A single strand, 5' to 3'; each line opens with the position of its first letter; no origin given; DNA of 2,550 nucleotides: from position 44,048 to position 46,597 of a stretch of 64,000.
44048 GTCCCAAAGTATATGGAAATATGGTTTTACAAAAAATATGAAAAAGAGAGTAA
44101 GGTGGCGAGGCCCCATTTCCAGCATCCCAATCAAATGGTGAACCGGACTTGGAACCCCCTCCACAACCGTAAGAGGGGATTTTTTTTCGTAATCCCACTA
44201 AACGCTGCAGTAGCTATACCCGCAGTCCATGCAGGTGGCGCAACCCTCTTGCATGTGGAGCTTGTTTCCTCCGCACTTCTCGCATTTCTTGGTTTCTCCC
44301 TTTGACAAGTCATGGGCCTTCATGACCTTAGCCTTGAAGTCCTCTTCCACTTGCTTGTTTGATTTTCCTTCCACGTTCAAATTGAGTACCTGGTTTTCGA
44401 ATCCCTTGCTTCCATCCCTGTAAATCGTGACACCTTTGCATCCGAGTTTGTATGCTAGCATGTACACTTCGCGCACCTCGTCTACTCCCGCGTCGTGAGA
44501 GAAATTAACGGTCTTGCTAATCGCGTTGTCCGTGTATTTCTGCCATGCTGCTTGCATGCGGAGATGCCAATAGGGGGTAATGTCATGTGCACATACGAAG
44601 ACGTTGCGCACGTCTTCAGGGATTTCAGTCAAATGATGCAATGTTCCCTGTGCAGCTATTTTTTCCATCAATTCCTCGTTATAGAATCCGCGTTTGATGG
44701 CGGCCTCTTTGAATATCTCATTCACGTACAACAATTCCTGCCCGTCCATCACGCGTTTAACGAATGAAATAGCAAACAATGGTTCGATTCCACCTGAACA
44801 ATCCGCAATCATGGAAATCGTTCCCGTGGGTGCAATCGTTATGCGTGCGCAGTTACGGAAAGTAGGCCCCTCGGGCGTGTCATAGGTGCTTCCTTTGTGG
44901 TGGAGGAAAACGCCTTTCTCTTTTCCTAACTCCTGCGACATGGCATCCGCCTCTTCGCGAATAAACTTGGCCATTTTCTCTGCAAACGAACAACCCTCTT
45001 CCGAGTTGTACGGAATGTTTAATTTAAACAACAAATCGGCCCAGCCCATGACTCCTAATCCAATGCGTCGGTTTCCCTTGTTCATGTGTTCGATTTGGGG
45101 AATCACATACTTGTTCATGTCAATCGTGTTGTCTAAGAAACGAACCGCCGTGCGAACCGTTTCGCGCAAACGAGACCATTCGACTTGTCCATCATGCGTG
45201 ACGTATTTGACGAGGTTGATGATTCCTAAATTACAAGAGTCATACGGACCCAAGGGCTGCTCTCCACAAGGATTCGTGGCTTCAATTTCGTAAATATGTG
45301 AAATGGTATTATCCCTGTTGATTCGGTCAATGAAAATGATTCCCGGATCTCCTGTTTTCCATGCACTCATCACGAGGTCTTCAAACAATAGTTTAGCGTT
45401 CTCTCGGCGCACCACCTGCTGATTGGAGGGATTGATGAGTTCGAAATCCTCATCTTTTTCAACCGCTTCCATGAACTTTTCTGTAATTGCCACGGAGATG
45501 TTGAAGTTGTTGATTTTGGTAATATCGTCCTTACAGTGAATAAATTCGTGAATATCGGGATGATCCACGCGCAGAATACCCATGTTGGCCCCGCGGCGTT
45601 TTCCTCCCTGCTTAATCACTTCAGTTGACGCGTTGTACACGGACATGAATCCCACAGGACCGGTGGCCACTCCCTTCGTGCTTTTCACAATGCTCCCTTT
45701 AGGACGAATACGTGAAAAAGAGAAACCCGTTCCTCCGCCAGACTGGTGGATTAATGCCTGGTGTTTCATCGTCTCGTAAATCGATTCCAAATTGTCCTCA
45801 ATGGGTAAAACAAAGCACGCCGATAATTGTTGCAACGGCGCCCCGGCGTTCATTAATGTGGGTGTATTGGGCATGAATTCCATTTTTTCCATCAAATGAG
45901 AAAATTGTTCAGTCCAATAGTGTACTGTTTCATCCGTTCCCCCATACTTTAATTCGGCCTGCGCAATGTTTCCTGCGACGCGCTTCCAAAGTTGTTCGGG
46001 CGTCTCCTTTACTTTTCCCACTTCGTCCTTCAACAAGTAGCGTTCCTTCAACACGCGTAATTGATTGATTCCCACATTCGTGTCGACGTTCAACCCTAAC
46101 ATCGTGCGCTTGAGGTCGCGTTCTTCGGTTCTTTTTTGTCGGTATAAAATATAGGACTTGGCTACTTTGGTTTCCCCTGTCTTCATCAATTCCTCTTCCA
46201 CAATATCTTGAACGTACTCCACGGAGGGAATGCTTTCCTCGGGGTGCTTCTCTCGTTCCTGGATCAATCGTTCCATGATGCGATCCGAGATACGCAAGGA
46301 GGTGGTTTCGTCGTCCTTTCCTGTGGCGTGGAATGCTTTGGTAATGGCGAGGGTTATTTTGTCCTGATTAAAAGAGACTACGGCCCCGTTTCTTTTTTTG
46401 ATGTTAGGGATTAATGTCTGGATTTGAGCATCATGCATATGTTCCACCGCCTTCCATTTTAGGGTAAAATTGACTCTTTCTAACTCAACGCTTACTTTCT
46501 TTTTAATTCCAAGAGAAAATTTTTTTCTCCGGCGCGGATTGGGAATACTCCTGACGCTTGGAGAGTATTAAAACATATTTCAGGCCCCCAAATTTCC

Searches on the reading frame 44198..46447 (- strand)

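Call 10: search_protein_families(library=pfam, proteins=[window:44198-46447:-], max_evalue=0.001)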
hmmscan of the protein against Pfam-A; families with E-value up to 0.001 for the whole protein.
window:44198-46447:- (749 aa): 3 families
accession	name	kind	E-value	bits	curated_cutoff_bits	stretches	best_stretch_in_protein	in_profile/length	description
PF02867.20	Ribonuc_red_lgC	-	2.7e-138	462.3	23.9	1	209-676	1-523/523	Ribonucleotide reductase, barrel domain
PF00317.26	Ribonuc_red_lgN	-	4.2e-22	78.4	28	1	126-205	4-76/77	Ribonucleotide reductase, all-alpha domain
PF03477.21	ATP-cone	-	1.8e-19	70.5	25.8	1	15-108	2-88/88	ATP cone domain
